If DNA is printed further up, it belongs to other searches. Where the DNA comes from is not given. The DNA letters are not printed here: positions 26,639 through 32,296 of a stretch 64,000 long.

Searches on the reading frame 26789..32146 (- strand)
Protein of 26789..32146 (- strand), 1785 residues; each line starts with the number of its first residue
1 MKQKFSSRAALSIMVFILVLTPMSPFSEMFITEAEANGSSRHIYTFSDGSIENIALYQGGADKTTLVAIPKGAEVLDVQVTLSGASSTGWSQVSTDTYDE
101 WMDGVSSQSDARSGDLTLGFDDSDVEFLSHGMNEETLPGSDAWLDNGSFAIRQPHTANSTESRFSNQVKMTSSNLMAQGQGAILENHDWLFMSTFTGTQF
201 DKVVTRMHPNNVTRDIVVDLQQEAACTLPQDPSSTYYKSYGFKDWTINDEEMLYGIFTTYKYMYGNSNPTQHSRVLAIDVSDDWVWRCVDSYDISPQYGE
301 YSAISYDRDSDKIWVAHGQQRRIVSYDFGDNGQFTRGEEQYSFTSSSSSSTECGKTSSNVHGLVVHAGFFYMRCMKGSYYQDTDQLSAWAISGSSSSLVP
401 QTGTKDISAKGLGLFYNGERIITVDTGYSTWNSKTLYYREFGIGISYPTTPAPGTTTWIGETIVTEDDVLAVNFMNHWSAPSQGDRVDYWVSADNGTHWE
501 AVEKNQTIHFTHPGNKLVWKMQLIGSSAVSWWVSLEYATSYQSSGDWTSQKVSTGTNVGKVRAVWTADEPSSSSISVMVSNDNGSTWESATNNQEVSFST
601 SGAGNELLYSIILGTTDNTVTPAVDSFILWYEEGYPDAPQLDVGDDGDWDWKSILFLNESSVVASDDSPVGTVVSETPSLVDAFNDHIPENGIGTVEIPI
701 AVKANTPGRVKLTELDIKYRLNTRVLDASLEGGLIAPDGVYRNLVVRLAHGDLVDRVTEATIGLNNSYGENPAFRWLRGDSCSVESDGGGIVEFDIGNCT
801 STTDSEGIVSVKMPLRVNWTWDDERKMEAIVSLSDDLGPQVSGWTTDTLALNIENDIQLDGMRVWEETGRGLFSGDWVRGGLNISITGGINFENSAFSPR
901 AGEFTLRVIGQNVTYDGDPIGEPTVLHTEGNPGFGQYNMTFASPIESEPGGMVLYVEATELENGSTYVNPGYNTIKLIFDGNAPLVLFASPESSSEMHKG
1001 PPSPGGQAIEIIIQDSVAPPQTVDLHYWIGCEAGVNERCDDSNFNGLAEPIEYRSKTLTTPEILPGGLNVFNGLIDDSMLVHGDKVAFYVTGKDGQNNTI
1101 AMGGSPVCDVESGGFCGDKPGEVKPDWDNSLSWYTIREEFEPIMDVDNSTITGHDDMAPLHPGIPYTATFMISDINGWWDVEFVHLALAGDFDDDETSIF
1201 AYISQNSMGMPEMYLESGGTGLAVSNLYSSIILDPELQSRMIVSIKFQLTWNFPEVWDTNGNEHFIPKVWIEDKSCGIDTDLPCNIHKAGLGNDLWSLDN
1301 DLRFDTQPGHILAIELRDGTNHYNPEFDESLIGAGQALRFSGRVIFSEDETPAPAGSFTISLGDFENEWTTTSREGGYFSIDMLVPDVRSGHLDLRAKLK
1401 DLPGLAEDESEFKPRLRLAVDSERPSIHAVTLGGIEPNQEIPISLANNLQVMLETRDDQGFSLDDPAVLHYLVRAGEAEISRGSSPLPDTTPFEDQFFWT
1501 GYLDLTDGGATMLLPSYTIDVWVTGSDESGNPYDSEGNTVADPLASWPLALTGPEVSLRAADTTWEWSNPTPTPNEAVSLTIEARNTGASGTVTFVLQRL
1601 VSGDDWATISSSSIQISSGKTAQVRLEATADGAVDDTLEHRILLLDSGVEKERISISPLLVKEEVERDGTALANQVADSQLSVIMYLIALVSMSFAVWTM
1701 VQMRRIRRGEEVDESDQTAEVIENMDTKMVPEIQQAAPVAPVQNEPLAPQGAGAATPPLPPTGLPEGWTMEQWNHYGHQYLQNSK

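Call 6: search_protein_families(library=pfam, proteins=[window:26789-32146:-], max_evalue=1)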
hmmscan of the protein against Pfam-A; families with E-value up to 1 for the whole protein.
window:26789-32146:- (1785 aa): 1 family
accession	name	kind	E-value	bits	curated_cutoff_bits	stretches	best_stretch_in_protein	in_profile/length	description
PF02012.26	BNR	-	0.22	12.1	27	0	579-588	2-11/12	BNR/Asp-box repeat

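Call 13: search_protein_families(library=ncbifam, proteins=[window:26789-32146:-], max_evalue=0.1)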
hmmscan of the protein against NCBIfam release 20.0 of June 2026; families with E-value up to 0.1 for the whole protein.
window:26789-32146:- (1785 aa): 0 families
